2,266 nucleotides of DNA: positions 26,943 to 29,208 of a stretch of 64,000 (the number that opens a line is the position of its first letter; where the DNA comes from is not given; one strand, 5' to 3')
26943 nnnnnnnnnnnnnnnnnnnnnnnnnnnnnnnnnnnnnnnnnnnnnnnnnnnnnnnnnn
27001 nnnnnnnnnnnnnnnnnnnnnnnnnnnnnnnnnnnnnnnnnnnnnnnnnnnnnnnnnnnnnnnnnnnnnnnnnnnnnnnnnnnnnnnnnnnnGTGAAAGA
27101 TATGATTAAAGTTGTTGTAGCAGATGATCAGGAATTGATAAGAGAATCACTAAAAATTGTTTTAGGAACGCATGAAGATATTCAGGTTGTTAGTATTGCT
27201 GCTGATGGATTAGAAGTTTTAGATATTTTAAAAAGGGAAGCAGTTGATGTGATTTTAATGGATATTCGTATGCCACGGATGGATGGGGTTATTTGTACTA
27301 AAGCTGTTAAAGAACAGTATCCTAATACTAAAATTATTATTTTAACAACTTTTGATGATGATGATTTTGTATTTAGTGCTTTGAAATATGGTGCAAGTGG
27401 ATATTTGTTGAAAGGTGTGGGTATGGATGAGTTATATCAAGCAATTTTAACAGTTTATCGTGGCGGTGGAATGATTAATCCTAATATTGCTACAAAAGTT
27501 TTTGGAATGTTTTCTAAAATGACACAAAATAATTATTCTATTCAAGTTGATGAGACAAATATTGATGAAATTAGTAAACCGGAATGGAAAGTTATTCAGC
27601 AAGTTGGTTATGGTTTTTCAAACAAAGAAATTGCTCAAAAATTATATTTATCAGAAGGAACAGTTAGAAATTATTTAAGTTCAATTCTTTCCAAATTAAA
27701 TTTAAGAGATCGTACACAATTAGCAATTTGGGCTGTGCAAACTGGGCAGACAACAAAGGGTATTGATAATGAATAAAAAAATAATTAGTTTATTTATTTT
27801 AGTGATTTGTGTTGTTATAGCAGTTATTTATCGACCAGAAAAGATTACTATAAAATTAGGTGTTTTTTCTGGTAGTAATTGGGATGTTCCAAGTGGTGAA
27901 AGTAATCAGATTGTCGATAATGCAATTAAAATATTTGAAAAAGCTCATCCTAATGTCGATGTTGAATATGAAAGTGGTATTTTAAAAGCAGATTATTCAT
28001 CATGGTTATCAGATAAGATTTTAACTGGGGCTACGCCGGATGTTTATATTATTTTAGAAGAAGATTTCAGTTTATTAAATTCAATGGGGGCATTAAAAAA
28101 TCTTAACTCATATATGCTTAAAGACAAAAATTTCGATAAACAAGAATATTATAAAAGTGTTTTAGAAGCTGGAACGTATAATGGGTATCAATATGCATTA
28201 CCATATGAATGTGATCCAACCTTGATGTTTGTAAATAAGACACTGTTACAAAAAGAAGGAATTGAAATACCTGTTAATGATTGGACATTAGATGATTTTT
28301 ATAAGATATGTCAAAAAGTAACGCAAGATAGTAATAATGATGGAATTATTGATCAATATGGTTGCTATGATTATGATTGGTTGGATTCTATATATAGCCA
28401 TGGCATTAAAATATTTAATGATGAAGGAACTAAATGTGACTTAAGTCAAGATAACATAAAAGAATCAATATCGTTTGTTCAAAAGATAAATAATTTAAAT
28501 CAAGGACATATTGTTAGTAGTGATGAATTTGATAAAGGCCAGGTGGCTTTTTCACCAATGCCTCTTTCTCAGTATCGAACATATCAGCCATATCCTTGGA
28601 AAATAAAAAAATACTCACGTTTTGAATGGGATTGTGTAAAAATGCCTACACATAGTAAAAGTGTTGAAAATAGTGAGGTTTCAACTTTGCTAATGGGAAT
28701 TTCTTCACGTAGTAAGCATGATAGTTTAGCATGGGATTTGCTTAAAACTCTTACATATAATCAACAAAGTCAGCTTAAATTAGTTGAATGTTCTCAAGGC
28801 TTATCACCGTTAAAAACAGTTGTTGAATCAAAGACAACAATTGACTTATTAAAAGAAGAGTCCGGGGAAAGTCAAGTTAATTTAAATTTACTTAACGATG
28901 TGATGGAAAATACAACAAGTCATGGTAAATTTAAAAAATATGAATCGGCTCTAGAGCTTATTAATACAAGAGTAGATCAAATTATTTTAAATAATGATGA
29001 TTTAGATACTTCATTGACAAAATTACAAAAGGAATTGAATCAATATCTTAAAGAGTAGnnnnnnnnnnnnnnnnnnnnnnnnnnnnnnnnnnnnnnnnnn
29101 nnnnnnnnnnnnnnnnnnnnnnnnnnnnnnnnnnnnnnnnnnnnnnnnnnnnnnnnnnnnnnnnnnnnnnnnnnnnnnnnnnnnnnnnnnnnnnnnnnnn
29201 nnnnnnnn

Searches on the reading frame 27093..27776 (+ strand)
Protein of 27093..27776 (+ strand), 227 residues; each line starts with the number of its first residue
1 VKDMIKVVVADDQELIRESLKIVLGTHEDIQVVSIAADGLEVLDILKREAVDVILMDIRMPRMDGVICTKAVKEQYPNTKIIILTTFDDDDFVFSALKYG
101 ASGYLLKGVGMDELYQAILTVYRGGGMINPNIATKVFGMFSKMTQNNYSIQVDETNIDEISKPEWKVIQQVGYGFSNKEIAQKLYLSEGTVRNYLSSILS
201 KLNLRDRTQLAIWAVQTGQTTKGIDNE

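Call 8: search_protein_families(library=pfam, proteins=[window:27093-27776:+])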
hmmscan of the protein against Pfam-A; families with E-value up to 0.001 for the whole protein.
window:27093-27776:+ (227 aa): 3 families
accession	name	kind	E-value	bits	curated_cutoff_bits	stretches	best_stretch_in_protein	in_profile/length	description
PF00072.30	Response_reg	-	6.7e-28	97.5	30.2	1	7-118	1-110/111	Response regulator receiver domain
PF00196.25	GerE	-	1.9e-15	56.7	23.5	1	160-214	3-57/57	Bacterial regulatory proteins, luxR family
PF08281.18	Sigma70_r4_2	-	6e-06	26.3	25.7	1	173-202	25-54/54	Sigma-70, region 4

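Call 50: search_protein_families(library=ncbifam, proteins=[window:27093-27776:+])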
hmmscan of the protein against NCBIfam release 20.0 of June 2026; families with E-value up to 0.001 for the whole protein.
window:27093-27776:+ (227 aa): 106 families (the best 25 are shown)
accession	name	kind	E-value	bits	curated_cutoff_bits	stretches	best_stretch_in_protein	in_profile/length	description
NF052445.1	RespRegMctR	equivalog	6.2e-39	133.5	300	1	5-218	2-203/205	two-component system response regulator MctR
NF007935.0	PRK10651.1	equivalog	1.5e-37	128.9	250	1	3-217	5-213/216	two-component system response regulator NarL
NF047785.1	respo_reg_MadR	equivalog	1.3e-34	119.4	300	1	5-215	1-204/209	MadR family response regulator transcription factor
NF007018.1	PRK09483.1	equivalog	1.1e-33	116.7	280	1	4-218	1-207/217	UvrY/SirA/GacA family response regulator transcription factor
NF007708.0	PRK10403.1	equivalog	9.9e-30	103.6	343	1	5-217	7-211/215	nitrate/nitrite response regulator protein NarP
NF011896.0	PRK15369.1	equivalog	3e-28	98.9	242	1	5-218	4-208/211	two component system response regulator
NF007403.0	PRK09935.1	equivalog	4.8e-25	88.4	271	1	6-210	5-200/210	fimbria biosynthesis transcriptional regulator FimZ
NF007685.0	PRK10360.1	equivalog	1.3e-22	80.6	258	1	4-211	1-189/196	response regulator transcription factor UhpA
NF041830.1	RR_TF_ErdR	exception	3.2e-22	79.3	390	1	6-216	3-207/213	response regulator transcription factor ErdR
NF001965.0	PRK00742.1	subfamily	2.9e-20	72.8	293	1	3-108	2-108/357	chemotaxis-specific protein-glutamate methyltransferase CheB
NF006900.1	PRK09390.1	equivalog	2.9e-20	72.7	255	1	1-216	1-199/203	response regulator FixJ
TIGR02875.1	spore_0_A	equivalog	5.3e-20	71.8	200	1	4-148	2-144/262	sporulation transcription factor Spo0A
NF009206.0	PRK12555.1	subfamily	2.1e-19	69.7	342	1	5-102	1-99/340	chemotaxis-specific protein-glutamate methyltransferase CheB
NF008469.0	PRK11361.1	equivalog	4.1e-19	68.6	714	1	1-115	1-113/461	acetoacetate metabolism transcriptional regulator AtoC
NF041367.1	CheY_Halo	equivalog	9.4e-19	67.9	200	1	7-119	1-111/114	chemotaxis protein CheY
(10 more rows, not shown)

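Call 76: search_solved_structures(query=window:27102-27773:+, max_evalue=1e-10)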
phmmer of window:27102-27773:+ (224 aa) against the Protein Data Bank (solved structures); distinct sequences matched with E-value up to 1e-10: 53.
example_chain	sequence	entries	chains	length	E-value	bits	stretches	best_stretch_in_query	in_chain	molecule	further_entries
5hev_A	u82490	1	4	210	1.4e-38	135.8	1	1-215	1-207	Response regulator protein VraR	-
7ve6_A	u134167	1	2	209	1.5e-30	109.6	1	2-213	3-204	Response regulator protein VraR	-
4gvp_A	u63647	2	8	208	1.5e-30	109.6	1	2-213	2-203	Response regulator protein vraR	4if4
4zmr_A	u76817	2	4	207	9e-30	107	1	2-215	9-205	Response regulator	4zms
4hye_A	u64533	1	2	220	1.2e-29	106.6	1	2-215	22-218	Response regulator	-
4yn8_A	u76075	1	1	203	1.2e-27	100.1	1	2-210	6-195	Response regulator ChrA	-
4ldz_A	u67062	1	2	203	9.6e-27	97.1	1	1-207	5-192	Transcriptional regulatory protein DesR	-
3c3w_A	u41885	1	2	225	1.9e-26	96.2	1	1-214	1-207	TWO COMPONENT TRANSCRIPTIONAL REGULATORY PROTEIN DEVR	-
1a04_A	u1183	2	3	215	4.2e-24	88.5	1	4-213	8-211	NITRATE/NITRITE RESPONSE REGULATOR PROTEIN NARL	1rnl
3eul_A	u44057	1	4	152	5.7e-20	75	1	2-131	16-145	POSSIBLE NITRATE/NITRITE RESPONSE TRANSCRIPTIONAL REGULATORY PROTEIN NARL (DNA-binding res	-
4le0_A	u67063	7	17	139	1.5e-17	67.1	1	1-131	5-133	Transcriptional regulatory protein DesR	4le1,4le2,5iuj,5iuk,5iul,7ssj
6swf_A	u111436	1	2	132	1.9e-17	66.8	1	3-116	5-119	Two-component response regulator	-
9xzo_A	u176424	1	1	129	2.4e-17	66.4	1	1-115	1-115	De novo protein M1X0B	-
6swb_A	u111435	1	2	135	2.6e-17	66.3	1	3-116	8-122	Two-component response regulator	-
6ekg_Y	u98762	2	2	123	2.8e-17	66.2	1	2-106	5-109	Chemotaxis protein CheY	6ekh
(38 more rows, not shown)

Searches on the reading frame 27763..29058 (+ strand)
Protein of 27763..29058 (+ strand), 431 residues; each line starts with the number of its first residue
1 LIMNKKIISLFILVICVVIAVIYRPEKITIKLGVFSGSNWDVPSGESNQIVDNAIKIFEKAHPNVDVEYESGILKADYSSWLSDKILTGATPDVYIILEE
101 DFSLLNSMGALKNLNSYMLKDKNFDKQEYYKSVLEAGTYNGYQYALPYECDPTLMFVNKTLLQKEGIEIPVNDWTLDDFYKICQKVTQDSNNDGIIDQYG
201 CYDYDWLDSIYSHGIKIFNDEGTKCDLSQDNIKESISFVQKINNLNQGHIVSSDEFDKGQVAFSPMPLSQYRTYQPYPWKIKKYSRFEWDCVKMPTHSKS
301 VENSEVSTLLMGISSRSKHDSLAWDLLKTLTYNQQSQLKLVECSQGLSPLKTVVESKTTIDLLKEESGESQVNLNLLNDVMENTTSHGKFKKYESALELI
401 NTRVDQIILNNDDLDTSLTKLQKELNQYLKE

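Call 8: search_protein_families(library=pfam, proteins=[window:27763-29058:+])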
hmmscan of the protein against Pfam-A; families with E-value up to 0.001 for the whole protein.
window:27763-29058:+ (431 aa): 2 families
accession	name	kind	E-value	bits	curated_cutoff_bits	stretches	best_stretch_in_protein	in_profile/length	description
PF13416.11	SBP_bac_8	-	5.6e-24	85.8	27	1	54-357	2-269/279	Bacterial extracellular solute-binding protein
PF01547.30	SBP_bac_1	-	4.6e-21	76.5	26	1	49-331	12-301/307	Bacterial extracellular solute-binding protein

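Call 14: find_homologous_proteins(query=window:27763-29058:+, max_evalue=1e-20)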
Query window:27763-29058:+ (431 aa): 780 proteins with E <= 1e-20 among 8000 candidates; the best 120 are listed.
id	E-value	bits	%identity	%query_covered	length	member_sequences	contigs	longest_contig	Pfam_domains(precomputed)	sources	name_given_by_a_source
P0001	2.1e-262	888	91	100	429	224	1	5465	PF13416.12,PF01547.31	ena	-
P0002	2.5e-259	878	90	100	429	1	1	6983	PF13416.12,PF01547.31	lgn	-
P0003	2.8e-259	878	90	100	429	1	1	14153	PF13416.12,PF01547.31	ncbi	-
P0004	1.7e-258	875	90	100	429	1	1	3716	PF13416.12,PF01547.31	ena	-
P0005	7.3e-241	817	86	100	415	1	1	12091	PF13416.12,PF01547.31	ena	-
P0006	3.9e-235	798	81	100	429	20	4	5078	PF13416.12,PF01547.31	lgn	-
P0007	1.4e-215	734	91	83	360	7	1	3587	PF13416.12,PF01547.31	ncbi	-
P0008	7.7e-187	639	64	100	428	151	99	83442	PF13416.12,PF01547.31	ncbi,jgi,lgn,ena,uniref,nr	ncbi:MAG: extracellular solute-binding protein [Longibaculum muris]|uniref:Carbohydrate ABC transpor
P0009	6.3e-183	626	63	100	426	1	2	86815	PF13416.12,PF01547.31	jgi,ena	-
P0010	2.0e-182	625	62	100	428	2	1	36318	PF13416.12,PF01547.31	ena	-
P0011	1.3e-181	622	63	96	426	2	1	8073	PF13416.12,PF01547.31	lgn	-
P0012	4.4e-181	620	61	100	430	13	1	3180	PF13416.12,PF01547.31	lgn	-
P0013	2.2e-180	618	61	100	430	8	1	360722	PF13416.12,PF01547.31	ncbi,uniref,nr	ncbi:ABC transporter substrate-binding protein [Candidatus Stoquefichus massiliensis]|uniref:ABC tra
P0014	1.5e-179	615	61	100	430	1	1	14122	PF13416.12,PF01547.31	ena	-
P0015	7.7e-178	610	61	100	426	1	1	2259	PF13416.12,PF01547.31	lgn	-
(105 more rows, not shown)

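Call 16: find_related_loci(query=A1, collection=genome_contigs, flank=10000)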
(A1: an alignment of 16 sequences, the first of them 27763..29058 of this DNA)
Query A1 (431 aa) in genome_contigs; peptide patterns used: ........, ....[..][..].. (x = any residue, [..] = any of these).
436 stretches matched a pattern; 387 encode a relative of the query (tblastn E <= 1e-3); the best 80 are kept; 80 distinct loci.
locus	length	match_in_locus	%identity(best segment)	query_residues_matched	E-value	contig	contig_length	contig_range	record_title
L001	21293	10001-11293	90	1-431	0e+0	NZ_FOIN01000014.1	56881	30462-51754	Thomasclavelia cocleata strain DSM 1551, whole genome shotgun sequence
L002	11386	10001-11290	64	1-431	0e+0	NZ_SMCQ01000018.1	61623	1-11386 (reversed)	Longibaculum muris strain DSM 29487 Ga0244711_118, whole genome shotgun sequence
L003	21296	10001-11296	61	1-431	0e+0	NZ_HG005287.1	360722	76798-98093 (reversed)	Candidatus Stoquefichus massiliensis AP9, whole genome shotgun sequence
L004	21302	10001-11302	59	1-431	2e-180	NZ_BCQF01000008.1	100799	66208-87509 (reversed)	Enterococcus pseudoavium NBRC 100491, whole genome shotgun sequence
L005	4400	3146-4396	60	12-431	0e+0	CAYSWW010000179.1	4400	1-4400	MAG TPA_asm: uncultured Coprobacillus sp. isolate SRP141132_co1_167 genome assembly, contig: NODE_16914_length_4400_cov_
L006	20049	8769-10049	54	5-431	5e-169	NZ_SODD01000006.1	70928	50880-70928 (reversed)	Breznakia blatticola strain DSM 28867 Ga0244708_106, whole genome shotgun sequence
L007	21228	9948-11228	53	2-430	6e-169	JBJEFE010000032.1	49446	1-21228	MAG: Bulleidia sp. isolate FUKU07_bin.021 NODE_173_length_49446_cov_14.379280, whole genome shotgun sequence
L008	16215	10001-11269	56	6-431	1e-168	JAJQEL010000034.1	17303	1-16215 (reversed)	MAG: Erysipelotrichaceae bacterium isolate MI.9_3 NODE_324_length_17303_cov_32.769538, whole genome shotgun sequence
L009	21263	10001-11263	57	5-431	2e-168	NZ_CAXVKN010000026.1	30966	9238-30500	Catenibacterium mitsuokai DSM 15897 isolate CC00598 CC00598_26_NODE_26_length_30966_cov_313.322736, whole genome shotgun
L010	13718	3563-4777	59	25-431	1e-168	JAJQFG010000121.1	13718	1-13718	MAG: Erysipelotrichaceae bacterium isolate MO.1_4 NODE_386_length_13718_cov_33.419527, whole genome shotgun sequence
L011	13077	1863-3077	59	25-431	8e-168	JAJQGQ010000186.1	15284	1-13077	MAG: Erysipelotrichaceae bacterium isolate U.2_7 NODE_472_length_15284_cov_11.660976, whole genome shotgun sequence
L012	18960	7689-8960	57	1-431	1e-166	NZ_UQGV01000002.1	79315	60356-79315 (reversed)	Uncultured Catenibacterium sp. isolate UMGS269, whole genome shotgun sequence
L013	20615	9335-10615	56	1-431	9e-165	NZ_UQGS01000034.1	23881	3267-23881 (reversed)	Uncultured Catenibacterium sp. isolate UMGS270, whole genome shotgun sequence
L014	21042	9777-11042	58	1-431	1e-164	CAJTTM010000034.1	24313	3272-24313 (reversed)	MAG TPA_asm: uncultured Erysipelotrichales bacterium isolate MGBC113645 genome assembly, contig: MGBC113645.34, whole ge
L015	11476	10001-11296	56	1-431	6e-164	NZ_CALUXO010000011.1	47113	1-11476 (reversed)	MAG: uncultured Thomasclavelia sp. isolate E0_RP0__bin25 E0_RP0_k127_52257, whole genome shotgun sequence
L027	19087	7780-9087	45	1-429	5e-135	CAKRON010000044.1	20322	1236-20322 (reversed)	MAG: uncultured Marvinbryantia sp. isolate REFINED_METABAT215_TOP10_CONTIGS_1500_ASSEMBLY_K77_MERGED__Hadza_MoBio_hadza-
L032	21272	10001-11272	44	7-430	7e-134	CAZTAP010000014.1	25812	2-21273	MAG TPA_asm: uncultured Selenomonadaceae bacterium isolate binchicken_co41_280 genome assembly, contig: NODE_880_length_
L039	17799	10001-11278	45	9-431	1e-132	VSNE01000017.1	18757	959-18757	MAG: Lachnospiraceae bacterium isolate S9761_S13_bin.16 S9761_S13_S9761_S13_bin.16_contig_17, whole genome shotgun seque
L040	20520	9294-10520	47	24-430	2e-132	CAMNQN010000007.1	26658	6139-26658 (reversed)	MAG: uncultured Lachnospiraceae bacterium isolate SRR19792994_bin.31_metawrap_v1.3_MAG genome assembly, contig: ERZ12290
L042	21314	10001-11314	45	3-431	7e-132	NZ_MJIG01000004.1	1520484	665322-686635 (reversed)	Anaerostipes sp. 992a contig000004, whole genome shotgun sequence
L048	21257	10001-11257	47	13-431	4e-131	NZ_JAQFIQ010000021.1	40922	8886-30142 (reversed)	Breznakia sp. PF5-3 Ga0505214_21, whole genome shotgun sequence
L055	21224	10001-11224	45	26-431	1e-130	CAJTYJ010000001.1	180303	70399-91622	MAG TPA_asm: uncultured Lachnospiraceae bacterium isolate MGBC114924 genome assembly, contig: MGBC114924.1, whole genome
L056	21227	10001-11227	46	25-431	1e-130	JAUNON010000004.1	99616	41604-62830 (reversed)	MAG: Lachnospiraceae bacterium isolate S34M_St_54 NODE_55_length_99616_cov_9.302257, whole genome shotgun sequence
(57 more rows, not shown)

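Call 37: find_homologous_proteins(query=L004:10001-11302:+, max_evalue=1e-20)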
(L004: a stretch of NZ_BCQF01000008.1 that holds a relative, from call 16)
Query L004:10001-11302:+ (434 aa): 3071 proteins with E <= 1e-20 among 7720 candidates; the best 120 are listed.
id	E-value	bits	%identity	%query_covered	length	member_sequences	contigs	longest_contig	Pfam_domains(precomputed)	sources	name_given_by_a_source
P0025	2.6e-264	895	89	100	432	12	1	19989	PF01547.31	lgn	-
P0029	2.1e-252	855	86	100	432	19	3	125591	PF13416.12,PF01547.31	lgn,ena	-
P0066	2.7e-197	674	67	100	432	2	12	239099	PF01547.31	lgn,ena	-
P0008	3.1e-179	614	61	100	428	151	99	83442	PF13416.12,PF01547.31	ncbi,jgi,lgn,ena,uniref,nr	ncbi:MAG: extracellular solute-binding protein [Longibaculum muris]|uniref:Carbohydrate ABC transpor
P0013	4.5e-178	610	59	100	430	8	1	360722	PF13416.12,PF01547.31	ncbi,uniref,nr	ncbi:ABC transporter substrate-binding protein [Candidatus Stoquefichus massiliensis]|uniref:ABC tra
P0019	5.0e-177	607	63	94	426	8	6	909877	PF13416.12,PF01547.31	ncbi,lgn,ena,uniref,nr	ncbi:ABC transporter substrate-binding protein [Candidatus Stoquefichus sp. SB1]|uniref:ABC transpor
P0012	4.6e-176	604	59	100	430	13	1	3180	PF13416.12,PF01547.31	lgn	-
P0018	1.5e-175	602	59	100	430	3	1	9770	PF13416.12,PF01547.31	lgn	-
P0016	2.8e-175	601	58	100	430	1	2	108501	PF13416.12,PF01547.31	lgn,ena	-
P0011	1.2e-174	599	62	94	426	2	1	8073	PF13416.12,PF01547.31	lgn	-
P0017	2.2e-172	592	58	100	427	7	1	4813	PF13416.12,PF01547.31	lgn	-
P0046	4.2e-172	591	59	96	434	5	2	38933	PF13416.12,PF01547.31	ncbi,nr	ncbi:multiple sugar transport system substrate-binding protein [Breznakia sp. PH1-1]|nr:multiple sug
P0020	1.4e-171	589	58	100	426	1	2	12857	PF13416.12,PF01547.31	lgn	-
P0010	1.8e-170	585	58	100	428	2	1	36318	PF13416.12,PF01547.31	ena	-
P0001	2.4e-170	585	58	100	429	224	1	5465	PF13416.12,PF01547.31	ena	-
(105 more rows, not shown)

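Call 50: search_protein_families(library=ncbifam, proteins=[window:27763-29058:+])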
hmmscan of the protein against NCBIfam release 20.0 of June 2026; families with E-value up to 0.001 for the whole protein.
window:27763-29058:+ (431 aa): 4 families
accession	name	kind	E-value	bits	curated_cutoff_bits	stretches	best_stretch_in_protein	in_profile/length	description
TIGR03850.1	bind_CPR_0540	equivalog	2.7e-07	29.5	299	1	46-192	45-197/437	carbohydrate ABC transporter substrate-binding protein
NF053763.1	ABCarbgalBndGanS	equivalog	2.8e-07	29.6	700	1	49-360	51-355/420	galactooligosaccharide ABC transporter substrate-binding protein GanS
TIGR03851.1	chitin_NgcE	equivalog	4.7e-05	22.5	399.65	1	48-189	53-196/450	N-acetylglucosamine/diacetylchitobiose ABC transporter substrate-binding protein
NF040930.1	ABC_arch_GlcS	equivalog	0.00012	21.1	500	1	110-175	82-146/444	glucose ABC transporter substrate-binding protein GlcS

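Call 73: search_protein_families(library=pfam, proteins=[L032:1564-2079:+, L040:2369-3877:+, L042:6171-6983:+, L048:6963-7973:+, L027:636-1565:+, L039:3335-4375:+, L055:2989-4059:+, L056:11442-12374:+], max_evalue=0.00001)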
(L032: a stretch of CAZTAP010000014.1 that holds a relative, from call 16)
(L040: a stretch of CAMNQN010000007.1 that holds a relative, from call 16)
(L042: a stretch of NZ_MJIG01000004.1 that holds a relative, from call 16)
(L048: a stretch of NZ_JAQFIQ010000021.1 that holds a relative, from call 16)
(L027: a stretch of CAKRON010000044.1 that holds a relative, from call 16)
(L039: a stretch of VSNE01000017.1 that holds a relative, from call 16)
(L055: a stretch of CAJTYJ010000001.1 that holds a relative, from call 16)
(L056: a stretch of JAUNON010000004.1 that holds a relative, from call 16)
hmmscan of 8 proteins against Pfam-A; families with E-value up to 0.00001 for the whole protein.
L032:1564-2079:+ (171 aa): 1 family
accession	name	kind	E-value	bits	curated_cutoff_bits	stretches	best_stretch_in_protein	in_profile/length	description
PF03830.20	PTSIIB_sorb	-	7.9e-51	172.7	27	1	11-157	1-147/148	PTS system sorbose subfamily IIB component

L040:2369-3877:+ (502 aa): 2 families
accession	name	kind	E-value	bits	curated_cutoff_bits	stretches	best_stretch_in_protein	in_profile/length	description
PF00005.33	ABC_tran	-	2.5e-52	177.6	25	2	21-171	1-136/137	ABC transporter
PF13304.12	AAA_21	-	2.2e-10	41.6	27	0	391-455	230-297/304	AAA domain, putative AbiEii toxin, Type IV TA system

L042:6171-6983:+ (270 aa): 3 families
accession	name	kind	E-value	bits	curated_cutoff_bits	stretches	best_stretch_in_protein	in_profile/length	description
PF08282.18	Hydrolase_3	-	3.8e-63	214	20.9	1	12-265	1-254/255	haloacid dehalogenase-like hydrolase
PF05116.19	S6PP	-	2.9e-15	57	20.3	1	164-248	130-216/247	Sucrose-6F-phosphate phosphohydrolase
PF00702.32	Hydrolase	-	1.6e-09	38.9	26.4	1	9-234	1-191/191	haloacid dehalogenase-like hydrolase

L048:6963-7973:+ (336 aa): 3 families
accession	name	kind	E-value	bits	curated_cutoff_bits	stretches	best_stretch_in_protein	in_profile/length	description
PF13407.12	Peripla_BP_4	-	2.5e-45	155.5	35.1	1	61-307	4-255/258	Periplasmic binding protein domain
PF00532.27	Peripla_BP_1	-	3.1e-13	50.3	22.2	1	62-323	8-274/281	Periplasmic binding proteins and sugar binding domain of LacI family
PF13377.12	Peripla_BP_3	-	1.5e-06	28.8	26.5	1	185-326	20-166/167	Periplasmic binding protein-like domain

L027:636-1565:+ (309 aa): 2 families
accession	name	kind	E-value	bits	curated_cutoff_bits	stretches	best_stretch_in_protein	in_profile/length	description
PF13407.12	Peripla_BP_4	-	2.4e-50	171.9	35.1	1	30-283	1-258/258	Periplasmic binding protein domain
PF00532.27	Peripla_BP_1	-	3e-18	66.7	22.2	1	35-288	9-271/281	Periplasmic binding proteins and sugar binding domain of LacI family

L039:3335-4375:+ (346 aa): 2 families
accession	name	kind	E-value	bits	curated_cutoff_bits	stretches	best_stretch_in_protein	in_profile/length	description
PF13407.12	Peripla_BP_4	-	4.6e-49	167.7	35.1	1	68-319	2-257/258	Periplasmic binding protein domain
PF00532.27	Peripla_BP_1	-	1.4e-14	54.6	22.2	1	74-322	11-268/281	Periplasmic binding proteins and sugar binding domain of LacI family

L055:2989-4059:+ (356 aa): 2 families
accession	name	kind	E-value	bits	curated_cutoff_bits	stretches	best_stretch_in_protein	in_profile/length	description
PF13407.12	Peripla_BP_4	-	3.1e-49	168.3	35.1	1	78-329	2-257/258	Periplasmic binding protein domain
PF00532.27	Peripla_BP_1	-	2.7e-15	57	22.2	1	84-330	11-266/281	Periplasmic binding proteins and sugar binding domain of LacI family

L056:11442-12374:+ (310 aa): 3 families
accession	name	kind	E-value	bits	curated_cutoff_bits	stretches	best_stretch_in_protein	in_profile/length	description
PF13407.12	Peripla_BP_4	-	1.5e-51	175.9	35.1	1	31-284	1-258/258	Periplasmic binding protein domain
PF00532.27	Peripla_BP_1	-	3.4e-17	63.2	22.2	1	30-290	3-272/281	Periplasmic binding proteins and sugar binding domain of LacI family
PF13458.12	Peripla_BP_6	-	4.3e-08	33.6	31.7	1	60-287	44-260/343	Periplasmic binding protein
